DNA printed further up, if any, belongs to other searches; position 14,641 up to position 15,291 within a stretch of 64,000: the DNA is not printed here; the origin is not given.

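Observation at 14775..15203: Second GC-rich single-gene cassette: orphan 117-aa protein with Gly/Ala-zipper TM helix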

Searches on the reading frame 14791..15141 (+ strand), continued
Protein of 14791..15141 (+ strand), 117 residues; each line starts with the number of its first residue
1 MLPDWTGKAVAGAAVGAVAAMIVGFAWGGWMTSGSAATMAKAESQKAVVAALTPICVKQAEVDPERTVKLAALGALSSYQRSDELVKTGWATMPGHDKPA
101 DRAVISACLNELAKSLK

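Call 30: find_related_loci(query=A1, collection=genome_contigs, flank=5000)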
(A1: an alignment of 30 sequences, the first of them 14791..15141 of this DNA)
Query A1 (117 aa) in genome_contigs; peptide patterns used: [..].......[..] (x = any residue, [..] = any of these).
600 stretches matched a pattern (row limit reached: there are more); 578 encode a relative of the query (tblastn E <= 1e-3); the best 80 are kept; 80 distinct loci.
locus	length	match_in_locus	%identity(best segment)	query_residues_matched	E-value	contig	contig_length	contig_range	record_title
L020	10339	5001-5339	53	3-116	1e-35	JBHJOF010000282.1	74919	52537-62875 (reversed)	MAG: Kiloniellales bacterium isolate al_S5C224 S5Ck119_242946, whole genome shotgun sequence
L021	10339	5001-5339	54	3-116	2e-35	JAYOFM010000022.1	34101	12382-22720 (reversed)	MAG: Rhodospirillales bacterium isolate 139551_S153_metabat_bins_2.tsv.078 NODE_1192_length_34101_cov_7.828761, whole ge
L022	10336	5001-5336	53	1-113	1e-33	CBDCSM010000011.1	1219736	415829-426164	MAG: Paracoccaceae bacterium isolate fce447b2-faed-4fd8-83a0-125ef3c917a2 genome assembly, contig: contig_11, whole geno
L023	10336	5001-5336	51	1-113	9e-34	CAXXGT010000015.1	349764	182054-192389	MAG: Paracoccaceae bacterium isolate 10153035-b165-4c8b-ac50-65522573d5ce genome assembly, contig: contig_15, whole geno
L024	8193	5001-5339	54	3-116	1e-33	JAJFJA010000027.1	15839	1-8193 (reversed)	MAG: Alphaproteobacteria bacterium isolate OFTM349 OFTM349_26, whole genome shotgun sequence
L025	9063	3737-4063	48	3-112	1e-31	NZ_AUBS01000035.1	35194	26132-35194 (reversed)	Pseudodonghicola xiamenensis DSM 18339 G455DRAFT_scaffold00032.32_C, whole genome shotgun sequence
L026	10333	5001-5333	49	2-113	2e-31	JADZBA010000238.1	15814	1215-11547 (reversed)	MAG: Alphaproteobacteria bacterium isolate SJ646 c_000000352017, whole genome shotgun sequence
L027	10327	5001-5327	51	3-112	7e-32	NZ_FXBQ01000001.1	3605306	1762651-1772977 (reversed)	Maritimibacter sp. HL-12, whole genome shotgun sequence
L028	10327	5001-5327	49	3-112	2e-31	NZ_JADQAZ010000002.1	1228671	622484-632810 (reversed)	Harenicola maris strain KMM 3653 NODE_2_length_1228671_cov_27.441521, whole genome shotgun sequence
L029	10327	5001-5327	49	3-112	3e-31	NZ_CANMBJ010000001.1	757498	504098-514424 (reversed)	Uncultured Tateyamaria sp. isolate 4-55.fasta NODE_4, whole genome shotgun sequence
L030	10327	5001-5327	50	3-112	3e-31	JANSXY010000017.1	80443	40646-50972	MAG: Rhodobacteraceae bacterium isolate bin.37 k141_189508_length_80443_cov_56.9472, whole genome shotgun sequence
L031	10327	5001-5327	49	3-112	4e-31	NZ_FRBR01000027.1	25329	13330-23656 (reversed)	Roseovarius pacificus strain DSM 29589, whole genome shotgun sequence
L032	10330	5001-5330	50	2-112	2e-31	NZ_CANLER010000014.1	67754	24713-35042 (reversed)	Uncultured Roseovarius sp. isolate 2-342.fasta NODE_14, whole genome shotgun sequence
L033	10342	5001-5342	51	2-116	3e-31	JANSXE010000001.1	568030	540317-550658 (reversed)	MAG: Alphaproteobacteria bacterium isolate bin.17 k141_538046_length_568030_cov_93.7802, whole genome shotgun sequence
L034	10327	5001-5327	49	3-112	4e-31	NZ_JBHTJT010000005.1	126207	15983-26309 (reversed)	Tropicimonas aquimaris strain CCUG 60524 GCM70027490_24, whole genome shotgun sequence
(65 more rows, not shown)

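Call 32: fold_search(model_id=the predicted structure, library=pdb)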
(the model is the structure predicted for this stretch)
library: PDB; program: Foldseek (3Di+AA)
matches with E <= 10: 36; with E <= 0.001: 0
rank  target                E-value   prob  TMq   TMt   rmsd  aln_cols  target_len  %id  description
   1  3ajf_D                2.6e+00  0.06  0.20  0.24   8.4        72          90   11  Structural insigths into dsRNA binding and RNA silencing suppression by NS3 protein of rice hoja blanca tenuivirus (released 2011-04-20)
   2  3ajf_C                3.3e+00  0.06  0.20  0.24   8.4        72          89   11  Structural insigths into dsRNA binding and RNA silencing suppression by NS3 protein of rice hoja blanca tenuivirus (released 2011-04-20)
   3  3hgk_E                3.5e+00  0.08  0.28  0.38   7.7        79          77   16  crystal structure of effect protein AvrptoB complexed with kinase Pto (released 2009-06-23)
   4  9rgy_A                3.5e+00  0.06  0.24  0.28  14.1        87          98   26  X-ray crystal structure of a de novo designed single-chain antiparallel 3-helix coiled-coil bundle, sc-apCC3-CW-0NTT (released 2025-09-03)
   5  9rgz_B                4.0e+00  0.06  0.23  0.28  14.1        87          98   26  X-ray crystal structure of a de novo designed single-chain antiparallel 3-helix coiled-coil bundle, sc-apCC3-CW-2NTT (released 2025-09-03)
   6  9rgz_A                4.0e+00  0.05  0.23  0.27  14.0        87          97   26  X-ray crystal structure of a de novo designed single-chain antiparallel 3-helix coiled-coil bundle, sc-apCC3-CW-2NTT (released 2025-09-03)
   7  6vqx_A                4.5e+00  0.07  0.22  0.26   6.8        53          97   23  Type I-F CRISPR-Csy complex with its inhibitor AcrF6 (released 2020-03-11)
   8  2ig3_B                4.5e+00  0.04  0.22  0.21   9.8        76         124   18  Crystal structure of group III truncated hemoglobin from Campylobacter jejuni (released 2006-10-10)
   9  2zcr                  4.5e+00  0.04  0.18  0.10   9.6        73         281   20  Crystal structure of the C(30) carotenoid dehydrosqualene synthase from Staphylococcus aureus complexed with bisphosphon (released 2008-03-11)
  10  3fe8                  4.8e+00  0.06  0.18  0.17   8.0        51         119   16  Crystal structure of a pheromone binding protein from Apis mellifera with a serendipitous ligand soaked at pH 4.0 (released 2009-12-01)
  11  1r4v                  5.4e+00  0.05  0.23  0.19  11.9        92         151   14  1.9A crystal structure of protein AQ328 from Aquifex aeolicus (released 2004-03-30)
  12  9e2t_D                5.4e+00  0.04  0.22  0.28  10.8        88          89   14  Structure of a de novo designed interleukin-21 mimetic complex with IL-21R and IL-2Rg (released 2025-09-24)
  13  2zy1                  5.4e+00  0.04  0.17  0.09   9.8        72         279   19  Crystal structure of the C(30) carotenoid dehydrosqualene synthase from Staphylococcus aureus complexed with bisphosphon (released 2009-09-01)
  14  8u89_A                5.4e+00  0.01  0.15  0.05  12.1        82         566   20  The structure of the PP2A-B56Delta holoenzyme mutant - E197K (released 2024-01-10)
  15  3bfh                  5.8e+00  0.05  0.16  0.16   7.7        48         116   17  Crystal structure of a pheromone binding protein from Apis mellifera in complex with hexadecanoic acid (released 2008-06-10)
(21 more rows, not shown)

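Call 43: find_encoding_contigs(protein=P0003, flank=3000, max_places=3)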
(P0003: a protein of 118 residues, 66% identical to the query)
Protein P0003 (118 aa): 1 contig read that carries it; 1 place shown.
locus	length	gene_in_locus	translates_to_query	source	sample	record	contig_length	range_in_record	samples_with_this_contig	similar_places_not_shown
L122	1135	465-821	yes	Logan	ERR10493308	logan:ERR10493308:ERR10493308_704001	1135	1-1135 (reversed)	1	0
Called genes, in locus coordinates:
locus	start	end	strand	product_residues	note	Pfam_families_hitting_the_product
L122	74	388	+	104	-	PF01035:DNA_binding_1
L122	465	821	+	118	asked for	-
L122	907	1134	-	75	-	?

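Call 44: find_encoding_contigs(protein=P0004, flank=3000, max_places=3)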
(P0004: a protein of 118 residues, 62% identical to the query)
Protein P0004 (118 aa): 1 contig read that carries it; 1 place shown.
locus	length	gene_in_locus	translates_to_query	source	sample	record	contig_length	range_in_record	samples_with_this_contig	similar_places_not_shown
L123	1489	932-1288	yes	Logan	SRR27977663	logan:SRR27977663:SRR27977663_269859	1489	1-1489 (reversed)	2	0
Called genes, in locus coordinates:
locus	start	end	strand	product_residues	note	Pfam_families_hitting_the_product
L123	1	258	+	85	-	?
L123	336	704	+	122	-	PF07883:Cupin_2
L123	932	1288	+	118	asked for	-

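Call 46: search_protein_families(library=pfam, proteins=[P0121, P0128, P0138, P0162, P0171, P0176, P0247, P0172, P0175, P0258], max_evalue=0.01)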
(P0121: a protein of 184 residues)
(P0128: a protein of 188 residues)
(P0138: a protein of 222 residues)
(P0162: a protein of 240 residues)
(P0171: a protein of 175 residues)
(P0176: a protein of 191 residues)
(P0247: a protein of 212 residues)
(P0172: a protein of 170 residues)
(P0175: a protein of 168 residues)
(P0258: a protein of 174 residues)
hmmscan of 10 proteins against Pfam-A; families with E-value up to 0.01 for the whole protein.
P0121 (184 aa): 0 families

P0128 (188 aa): 0 families

P0138 (222 aa): 0 families

P0162 (240 aa): 0 families

P0171 (175 aa): 0 families

P0176 (191 aa): 1 family
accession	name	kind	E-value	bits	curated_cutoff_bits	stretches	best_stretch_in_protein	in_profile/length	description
PF12697.13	Abhydrolase_6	-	0.0083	17.2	26.3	1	78-149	55-113/217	Alpha/beta hydrolase family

P0247 (212 aa): 0 families

P0172 (170 aa): 0 families

P0175 (168 aa): 0 families

P0258 (174 aa): 0 families

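Call 47: search_dna_similar(query=window:14791-15141:+, collection=plasmids, mode=protein, max_rows=25)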
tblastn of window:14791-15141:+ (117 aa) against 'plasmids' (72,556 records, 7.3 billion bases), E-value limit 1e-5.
Records with a match: 88; places in all: 97; records where one place covers at least 80% of the query: 4.
Best place of each record, by identity: <60% 88.
By first word of the organism name: Sinorhizobium 48; Rhizobium 17; Roseibium 3; Microvirga 3; Paracoccus 2; Alloyangia 2; Phyllobacterium 1; Phaeobacter 1; Roseovarius 1; Tritonibacter 1; and 9 more.
By predicted mobility (MOB-suite, as given by PLSDB): conjugative 55; non-mobilizable 26; mobilizable 7.
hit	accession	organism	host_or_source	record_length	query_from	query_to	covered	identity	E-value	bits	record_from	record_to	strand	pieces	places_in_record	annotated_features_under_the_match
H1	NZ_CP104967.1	Phyllobacterium sp. A18/5-2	Vicia costata,cell culture,root nodule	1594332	2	114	97%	47.8%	6e-15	76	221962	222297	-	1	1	none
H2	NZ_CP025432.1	Paracoccus zhejiangensis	single cell,sludge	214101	3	112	94%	48.2%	9e-20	90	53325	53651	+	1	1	hypothetical protein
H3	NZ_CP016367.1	Phaeobacter porticola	cell culture,barnacle at wood pile-on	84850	2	113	96%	46.4%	7e-16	79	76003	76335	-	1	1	hypothetical protein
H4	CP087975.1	Rhizobium sp. RCAM05350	cell culture,fouling of walls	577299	2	116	98%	43.5%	1e-12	69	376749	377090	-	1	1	hypothetical protein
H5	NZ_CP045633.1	Roseibium aggregatum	-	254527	27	116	77%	52.2%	2e-20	92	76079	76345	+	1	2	hypothetical protein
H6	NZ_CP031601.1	Roseovarius indicus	pure culture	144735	27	112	74%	52.3%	2e-20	92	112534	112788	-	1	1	hypothetical protein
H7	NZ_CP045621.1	Roseibium aggregatum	-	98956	27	116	77%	48.9%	2e-18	86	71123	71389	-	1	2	hypothetical protein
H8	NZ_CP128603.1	Roseibium aggregatum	cell culture,marine biofilms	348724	27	116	77%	48.9%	1e-17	84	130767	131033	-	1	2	hypothetical protein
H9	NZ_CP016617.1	Microvirga ossetica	Vicia alpestris,cell culture,nodules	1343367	27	113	74%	48.3%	1e-17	84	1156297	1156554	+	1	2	none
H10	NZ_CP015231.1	Tritonibacter mobilis F1926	cell culture,seawater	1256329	27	112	74%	48.8%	6e-18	85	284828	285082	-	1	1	record has no annotation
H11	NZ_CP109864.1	Paracoccus aminovorans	bacteria,human fecal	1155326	27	112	74%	47.7%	1e-17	84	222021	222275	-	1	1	record has no annotation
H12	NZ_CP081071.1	Leisingera caerulea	-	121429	27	112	74%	46.5%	7e-16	79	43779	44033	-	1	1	hypothetical protein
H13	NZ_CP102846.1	Microvirga terrae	soil,soil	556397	27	113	74%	46.0%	4e-15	77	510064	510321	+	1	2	hypothetical protein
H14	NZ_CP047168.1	Ponticoccus alexandrii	-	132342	27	109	71%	45.8%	3e-16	80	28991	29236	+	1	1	hypothetical protein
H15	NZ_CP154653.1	Alloyangia pacifica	-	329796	27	108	70%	45.1%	4e-17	82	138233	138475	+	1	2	hypothetical protein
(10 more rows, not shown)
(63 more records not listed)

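Call 48: search_dna_similar(query=window:14791-15141:+, collection=phages, mode=protein, max_rows=10, max_evalue=0.01)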
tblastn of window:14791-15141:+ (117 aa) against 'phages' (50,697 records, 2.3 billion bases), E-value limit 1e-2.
No match.

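Call 49: get_annotated_region(hit=H2, flank=6000)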
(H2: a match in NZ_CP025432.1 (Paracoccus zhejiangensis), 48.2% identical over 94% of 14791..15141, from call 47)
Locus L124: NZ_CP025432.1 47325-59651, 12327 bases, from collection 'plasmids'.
description: Paracoccus zhejiangensis strain J6 plasmid pPZ02, complete sequence
organism: Paracoccus zhejiangensis (NCBI taxid 1077935)
taxonomy: Bacteria; Pseudomonadota; Alphaproteobacteria; Rhodobacterales; Paracoccaceae; Paracoccus; Paracoccus zhejiangensis
host: -; source: single cell,sludge; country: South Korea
typing (MOB-suite, as given by PLSDB): mobilizable; replicon rep_cluster_517; relaxase MOBP
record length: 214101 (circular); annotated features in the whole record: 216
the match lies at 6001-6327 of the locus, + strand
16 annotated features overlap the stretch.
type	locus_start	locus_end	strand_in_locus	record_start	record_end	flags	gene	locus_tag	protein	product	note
CDS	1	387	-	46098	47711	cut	-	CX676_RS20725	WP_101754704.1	Mu transposase C-terminal domain-containing protein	-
CDS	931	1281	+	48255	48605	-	-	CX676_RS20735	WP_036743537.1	antitoxin Xre/MbcA/ParS toxin-binding domain-containing protein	-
CDS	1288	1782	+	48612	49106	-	-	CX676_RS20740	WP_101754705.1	RES domain-containing protein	-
CDS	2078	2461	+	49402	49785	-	-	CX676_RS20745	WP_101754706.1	transposase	GO:0006313 - DNA transposition [Evidence IEA]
CDS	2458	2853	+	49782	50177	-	tnpB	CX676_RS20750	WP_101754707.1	IS66 family insertion sequence element accessory protein TnpB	-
CDS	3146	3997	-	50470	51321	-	-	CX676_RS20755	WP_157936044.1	IS3 family transposase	-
CDS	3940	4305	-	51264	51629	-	-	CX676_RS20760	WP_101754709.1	transposase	-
CDS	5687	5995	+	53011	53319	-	-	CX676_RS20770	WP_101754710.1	hypothetical protein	-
CDS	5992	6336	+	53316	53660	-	-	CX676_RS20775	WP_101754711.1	hypothetical protein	-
CDS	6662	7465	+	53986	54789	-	-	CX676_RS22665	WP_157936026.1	hypothetical protein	-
CDS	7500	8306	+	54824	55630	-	-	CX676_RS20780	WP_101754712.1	transglutaminase family protein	-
CDS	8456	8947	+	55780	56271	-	-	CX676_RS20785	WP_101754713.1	hypothetical protein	-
CDS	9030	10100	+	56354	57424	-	hflK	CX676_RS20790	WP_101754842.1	FtsH protease activity modulator HflK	GO:0045861 - negative regulation of proteolysis [Evidence IEA]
CDS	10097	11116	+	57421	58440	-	hflC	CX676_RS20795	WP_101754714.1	protease modulator HflC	GO:0045861 - negative regulation of proteolysis [Evidence IEA]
CDS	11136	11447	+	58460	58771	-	-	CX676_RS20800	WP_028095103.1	hypothetical protein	-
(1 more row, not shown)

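Call 50: get_annotated_region(hit=H3, flank=6000)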
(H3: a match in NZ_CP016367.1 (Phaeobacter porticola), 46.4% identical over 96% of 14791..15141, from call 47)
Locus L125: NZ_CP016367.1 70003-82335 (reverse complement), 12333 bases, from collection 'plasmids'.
description: Phaeobacter porticola strain P97 plasmid pP97_c, complete sequence
organism: Phaeobacter porticola (NCBI taxid 1844006)
taxonomy: Bacteria; Pseudomonadota; Alphaproteobacteria; Rhodobacterales; Roseobacteraceae; Phaeobacter; Phaeobacter porticola
host: -; source: cell culture,barnacle at wood pile-on; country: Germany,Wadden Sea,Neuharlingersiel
typing (MOB-suite, as given by PLSDB): mobilizable; replicon rep_cluster_613; relaxase MOBP
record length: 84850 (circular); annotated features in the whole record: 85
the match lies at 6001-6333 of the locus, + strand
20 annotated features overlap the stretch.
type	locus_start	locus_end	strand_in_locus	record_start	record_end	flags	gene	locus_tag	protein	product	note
CDS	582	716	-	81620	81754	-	-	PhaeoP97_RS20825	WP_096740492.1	hypothetical protein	-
CDS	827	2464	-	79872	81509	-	groL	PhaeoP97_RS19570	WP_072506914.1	chaperonin GroEL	GO:0006457 - protein folding [Evidence IEA]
CDS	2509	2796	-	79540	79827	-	-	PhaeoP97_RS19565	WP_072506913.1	co-chaperone GroES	-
CDS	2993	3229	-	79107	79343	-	-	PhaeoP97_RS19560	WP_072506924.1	hypothetical protein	-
CDS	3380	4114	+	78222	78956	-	-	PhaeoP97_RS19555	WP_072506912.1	Crp/Fnr family transcriptional regulator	GO:0006355 - regulation of DNA-templated transcription [Evidence IEA]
CDS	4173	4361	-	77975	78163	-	-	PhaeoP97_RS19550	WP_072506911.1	hypothetical protein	-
CDS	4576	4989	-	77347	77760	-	-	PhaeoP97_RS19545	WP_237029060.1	hypothetical protein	-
CDS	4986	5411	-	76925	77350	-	-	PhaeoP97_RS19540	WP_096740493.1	hypothetical protein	-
CDS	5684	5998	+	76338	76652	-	-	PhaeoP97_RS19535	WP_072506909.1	hypothetical protein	-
CDS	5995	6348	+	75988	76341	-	-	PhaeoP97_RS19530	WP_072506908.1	hypothetical protein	-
CDS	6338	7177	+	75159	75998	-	-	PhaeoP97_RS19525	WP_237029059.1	hypothetical protein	-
CDS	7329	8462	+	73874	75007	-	-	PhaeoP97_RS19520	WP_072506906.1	DUF1611 domain-containing protein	-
CDS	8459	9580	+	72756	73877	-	-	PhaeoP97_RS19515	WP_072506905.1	alanine/ornithine racemase family PLP-dependent enzyme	-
CDS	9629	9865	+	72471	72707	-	-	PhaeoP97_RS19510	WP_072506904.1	hypothetical protein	-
CDS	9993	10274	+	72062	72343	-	-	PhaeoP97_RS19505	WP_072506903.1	hypothetical protein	-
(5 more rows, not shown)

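Call 51: get_annotated_region(hit=H6, flank=6000)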
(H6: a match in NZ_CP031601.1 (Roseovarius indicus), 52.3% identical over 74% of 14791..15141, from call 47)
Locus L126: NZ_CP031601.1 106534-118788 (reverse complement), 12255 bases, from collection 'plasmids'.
description: Roseovarius indicus strain DSM 26383 plasmid pRIdsm_03, complete sequence
organism: Roseovarius indicus (NCBI taxid 540747)
taxonomy: Bacteria; Pseudomonadota; Alphaproteobacteria; Rhodobacterales; Roseobacteraceae; Roseovarius; Roseovarius indicus
host: -; source: pure culture; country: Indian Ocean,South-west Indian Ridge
typing (MOB-suite, as given by PLSDB): conjugative; replicon rep_cluster_579; relaxase MOBP; mating-pair formation MPF_T
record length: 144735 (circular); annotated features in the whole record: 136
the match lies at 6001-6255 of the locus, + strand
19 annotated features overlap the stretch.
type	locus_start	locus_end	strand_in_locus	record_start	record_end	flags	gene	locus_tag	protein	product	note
CDS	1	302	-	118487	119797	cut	nhaA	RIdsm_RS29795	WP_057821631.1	Na+/H+ antiporter NhaA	GO:1902600 - proton transmembrane transport [Evidence IEA]; GO:0006814 - sodium ion transport [Evidence IEA]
CDS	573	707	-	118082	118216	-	-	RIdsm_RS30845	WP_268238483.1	hypothetical protein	-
CDS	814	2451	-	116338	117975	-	groL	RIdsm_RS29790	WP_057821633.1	chaperonin GroEL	GO:0006457 - protein folding [Evidence IEA]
CDS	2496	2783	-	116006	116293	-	-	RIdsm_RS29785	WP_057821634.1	co-chaperone GroES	-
CDS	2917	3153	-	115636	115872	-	-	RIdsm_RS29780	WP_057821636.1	hypothetical protein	-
CDS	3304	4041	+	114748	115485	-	-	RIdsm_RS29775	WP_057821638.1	Crp/Fnr family transcriptional regulator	GO:0006355 - regulation of DNA-templated transcription [Evidence IEA]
CDS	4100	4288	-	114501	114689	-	-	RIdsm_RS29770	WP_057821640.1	hypothetical protein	-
CDS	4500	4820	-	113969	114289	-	-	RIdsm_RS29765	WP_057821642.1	hypothetical protein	-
CDS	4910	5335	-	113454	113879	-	-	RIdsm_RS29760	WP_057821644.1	hypothetical protein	-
CDS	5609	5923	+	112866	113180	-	-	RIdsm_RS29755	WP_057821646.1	hypothetical protein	-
CDS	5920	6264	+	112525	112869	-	-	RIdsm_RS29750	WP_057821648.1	hypothetical protein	-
CDS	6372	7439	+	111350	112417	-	hflK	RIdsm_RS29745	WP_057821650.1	FtsH protease activity modulator HflK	GO:0045861 - negative regulation of proteolysis [Evidence IEA]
CDS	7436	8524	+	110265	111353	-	hflC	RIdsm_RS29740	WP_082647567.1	protease modulator HflC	GO:0045861 - negative regulation of proteolysis [Evidence IEA]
CDS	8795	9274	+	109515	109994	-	-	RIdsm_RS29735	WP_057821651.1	hypothetical protein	-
CDS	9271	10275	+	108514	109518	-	-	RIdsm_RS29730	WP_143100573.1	hypothetical protein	-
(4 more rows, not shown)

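Call 52: search_dna_similar(query=window:14791-15141:+, collection=plasmids, mode=protein, max_rows=60, rows=spread)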
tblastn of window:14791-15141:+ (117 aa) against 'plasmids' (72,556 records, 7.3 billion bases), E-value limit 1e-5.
Records with a match: 88; places in all: 97; records where one place covers at least 80% of the query: 4.
Best place of each record, by identity: <60% 88.
By first word of the organism name: Sinorhizobium 48; Rhizobium 17; Roseibium 3; Microvirga 3; Paracoccus 2; Alloyangia 2; Phyllobacterium 1; Phaeobacter 1; Roseovarius 1; Tritonibacter 1; and 9 more.
By predicted mobility (MOB-suite, as given by PLSDB): conjugative 55; non-mobilizable 26; mobilizable 7.
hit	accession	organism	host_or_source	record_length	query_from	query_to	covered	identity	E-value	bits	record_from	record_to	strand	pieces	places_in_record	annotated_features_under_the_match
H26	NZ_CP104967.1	Phyllobacterium sp. A18/5-2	Vicia costata,cell culture,root nodule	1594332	2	114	97%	47.8%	6e-15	76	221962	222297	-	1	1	none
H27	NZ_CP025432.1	Paracoccus zhejiangensis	single cell,sludge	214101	3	112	94%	48.2%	9e-20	90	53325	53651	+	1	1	hypothetical protein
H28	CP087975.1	Rhizobium sp. RCAM05350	cell culture,fouling of walls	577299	2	116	98%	43.5%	1e-12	69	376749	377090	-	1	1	hypothetical protein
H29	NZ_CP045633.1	Roseibium aggregatum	-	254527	27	116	77%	52.2%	2e-20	92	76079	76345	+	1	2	hypothetical protein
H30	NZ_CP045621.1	Roseibium aggregatum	-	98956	27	116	77%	48.9%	2e-18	86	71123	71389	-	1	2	hypothetical protein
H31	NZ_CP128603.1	Roseibium aggregatum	cell culture,marine biofilms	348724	27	116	77%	48.9%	1e-17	84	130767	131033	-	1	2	hypothetical protein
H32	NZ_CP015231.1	Tritonibacter mobilis F1926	cell culture,seawater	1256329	27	112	74%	48.8%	6e-18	85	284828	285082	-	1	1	record has no annotation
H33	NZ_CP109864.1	Paracoccus aminovorans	bacteria,human fecal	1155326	27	112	74%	47.7%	1e-17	84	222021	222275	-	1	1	record has no annotation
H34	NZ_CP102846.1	Microvirga terrae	soil,soil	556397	27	113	74%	46.0%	4e-15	77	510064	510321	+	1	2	hypothetical protein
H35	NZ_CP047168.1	Ponticoccus alexandrii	-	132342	27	109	71%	45.8%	3e-16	80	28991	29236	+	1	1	hypothetical protein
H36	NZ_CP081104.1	Ruegeria conchae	-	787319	27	112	74%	43.0%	1e-15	78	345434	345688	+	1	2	hypothetical protein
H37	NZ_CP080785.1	Aliiroseovarius crassostreae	-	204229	27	112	74%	43.0%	5e-14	74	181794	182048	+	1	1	hypothetical protein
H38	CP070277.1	Dysgonomonadaceae bacterium zrk40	single cell,cold seep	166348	29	112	72%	43.8%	5e-8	56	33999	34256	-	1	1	hypothetical protein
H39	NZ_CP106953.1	Eleftheria terrae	soil sample,soil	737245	28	113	74%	40.9%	1e-6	52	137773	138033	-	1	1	hypothetical protein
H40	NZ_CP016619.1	Microvirga ossetica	Vicia alpestris,cell culture,nodules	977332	27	95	59%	50.7%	4e-14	74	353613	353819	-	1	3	hypothetical protein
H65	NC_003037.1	Sinorhizobium meliloti 1021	-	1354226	27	113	74%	35.2%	9e-6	50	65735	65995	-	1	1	none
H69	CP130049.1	Sinorhizobium meliloti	Medicago,Cell culture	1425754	27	113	74%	35.2%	9e-6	50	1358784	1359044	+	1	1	hypothetical protein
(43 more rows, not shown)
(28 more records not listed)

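Call 54: get_annotated_region(hit=H65, flank=8000)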
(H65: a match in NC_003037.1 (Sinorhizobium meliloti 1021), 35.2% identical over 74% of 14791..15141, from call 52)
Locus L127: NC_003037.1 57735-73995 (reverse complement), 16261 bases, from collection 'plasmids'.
description: Sinorhizobium meliloti 1021 plasmid pSymA, complete sequence
organism: Sinorhizobium meliloti 1021 (NCBI taxid 266834)
taxonomy: Bacteria; Pseudomonadota; Alphaproteobacteria; Hyphomicrobiales; Rhizobiaceae; Sinorhizobium; Sinorhizobium meliloti; Sinorhizobium meliloti 1021
host: -; source: -; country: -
typing (MOB-suite, as given by PLSDB): conjugative; relaxase MOBQ; mating-pair formation MPF_T
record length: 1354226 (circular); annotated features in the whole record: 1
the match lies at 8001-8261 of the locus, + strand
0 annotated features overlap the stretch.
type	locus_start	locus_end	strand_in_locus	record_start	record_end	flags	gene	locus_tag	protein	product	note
